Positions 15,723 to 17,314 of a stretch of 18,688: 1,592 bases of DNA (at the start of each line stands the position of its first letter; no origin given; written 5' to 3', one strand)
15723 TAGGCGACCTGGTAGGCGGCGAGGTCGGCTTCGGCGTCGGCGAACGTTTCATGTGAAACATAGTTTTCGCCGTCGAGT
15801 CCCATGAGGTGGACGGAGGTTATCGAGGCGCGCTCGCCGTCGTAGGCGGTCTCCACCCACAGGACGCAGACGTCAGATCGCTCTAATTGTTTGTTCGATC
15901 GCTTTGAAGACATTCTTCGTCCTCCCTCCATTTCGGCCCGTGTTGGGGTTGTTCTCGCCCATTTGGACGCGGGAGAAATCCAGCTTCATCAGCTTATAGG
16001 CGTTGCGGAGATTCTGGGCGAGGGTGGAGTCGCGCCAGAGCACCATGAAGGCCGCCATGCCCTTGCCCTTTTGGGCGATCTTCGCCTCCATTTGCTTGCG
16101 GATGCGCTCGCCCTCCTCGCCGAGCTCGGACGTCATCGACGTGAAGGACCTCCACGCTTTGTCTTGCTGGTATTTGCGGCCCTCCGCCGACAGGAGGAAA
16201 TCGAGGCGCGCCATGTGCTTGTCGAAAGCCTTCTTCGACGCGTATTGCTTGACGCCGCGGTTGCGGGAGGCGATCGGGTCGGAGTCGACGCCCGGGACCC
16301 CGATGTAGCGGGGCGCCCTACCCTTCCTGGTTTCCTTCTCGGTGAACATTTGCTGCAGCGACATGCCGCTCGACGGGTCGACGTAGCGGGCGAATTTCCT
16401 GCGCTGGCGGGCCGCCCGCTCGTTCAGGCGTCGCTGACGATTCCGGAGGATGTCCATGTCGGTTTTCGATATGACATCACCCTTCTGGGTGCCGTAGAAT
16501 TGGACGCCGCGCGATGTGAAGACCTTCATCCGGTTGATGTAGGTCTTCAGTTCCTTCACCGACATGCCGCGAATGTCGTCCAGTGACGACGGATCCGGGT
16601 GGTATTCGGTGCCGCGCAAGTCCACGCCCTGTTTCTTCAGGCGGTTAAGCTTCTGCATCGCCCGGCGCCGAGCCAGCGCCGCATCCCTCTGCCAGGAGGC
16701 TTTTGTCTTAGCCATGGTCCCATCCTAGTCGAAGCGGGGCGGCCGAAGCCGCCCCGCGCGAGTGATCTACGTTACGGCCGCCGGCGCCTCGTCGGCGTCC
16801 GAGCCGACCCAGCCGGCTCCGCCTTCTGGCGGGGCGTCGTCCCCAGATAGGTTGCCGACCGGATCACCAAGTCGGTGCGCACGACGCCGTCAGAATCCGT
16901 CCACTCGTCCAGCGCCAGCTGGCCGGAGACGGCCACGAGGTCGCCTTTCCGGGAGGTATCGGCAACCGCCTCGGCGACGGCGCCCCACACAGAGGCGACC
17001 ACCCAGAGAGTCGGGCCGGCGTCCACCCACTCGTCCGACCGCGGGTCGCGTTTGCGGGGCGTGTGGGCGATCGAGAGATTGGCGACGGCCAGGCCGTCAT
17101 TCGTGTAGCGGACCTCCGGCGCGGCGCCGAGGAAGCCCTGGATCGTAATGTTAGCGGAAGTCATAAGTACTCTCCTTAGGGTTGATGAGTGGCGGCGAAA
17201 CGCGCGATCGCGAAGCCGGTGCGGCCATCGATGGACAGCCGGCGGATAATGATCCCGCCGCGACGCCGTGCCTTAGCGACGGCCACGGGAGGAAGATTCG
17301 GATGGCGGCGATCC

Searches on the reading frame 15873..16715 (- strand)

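Call 7: search_protein_families(library=pfam, proteins=[window:15873-16715:-], max_evalue=0.01)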
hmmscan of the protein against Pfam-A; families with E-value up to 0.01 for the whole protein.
window:15873-16715:- (280 aa): 0 families

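Call 8: search_protein_families(library=phrogs, proteins=[window:15873-16715:-], max_evalue=0.01)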
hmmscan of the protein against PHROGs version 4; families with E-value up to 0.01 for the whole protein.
window:15873-16715:- (280 aa): 0 families

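Call 66: search_protein_families(library=pfam, proteins=[window:15873-16715:-], max_evalue=0.1)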
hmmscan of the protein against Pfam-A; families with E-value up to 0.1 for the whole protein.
window:15873-16715:- (280 aa): 2 families
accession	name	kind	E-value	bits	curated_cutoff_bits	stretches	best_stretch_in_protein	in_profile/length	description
PF06698.16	DUF1192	-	0.045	14.3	25.5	0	44-64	13-33/58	Protein of unknown function (DUF1192)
PF15191.11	Synaptonemal_3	-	0.074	13.4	27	0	186-238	9-61/92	Synaptonemal complex central element protein 3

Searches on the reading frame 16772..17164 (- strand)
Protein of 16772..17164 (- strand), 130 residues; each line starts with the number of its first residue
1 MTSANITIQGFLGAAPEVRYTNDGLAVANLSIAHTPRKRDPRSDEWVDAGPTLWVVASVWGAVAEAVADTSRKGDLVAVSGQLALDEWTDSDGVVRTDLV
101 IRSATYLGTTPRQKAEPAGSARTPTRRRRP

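Call 19: search_protein_families(library=pfam, proteins=[window:16772-17164:-], max_evalue=0.1)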
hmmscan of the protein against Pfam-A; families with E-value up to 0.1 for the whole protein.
window:16772-17164:- (130 aa): 2 families
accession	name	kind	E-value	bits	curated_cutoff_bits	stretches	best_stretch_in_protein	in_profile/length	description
PF00436.31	SSB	-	7.3e-19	68.2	26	1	5-102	3-97/104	Single-strand binding protein family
PF22657.2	SSB_1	-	0.054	14.1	27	0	6-84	3-76/91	Another single-strand binding protein family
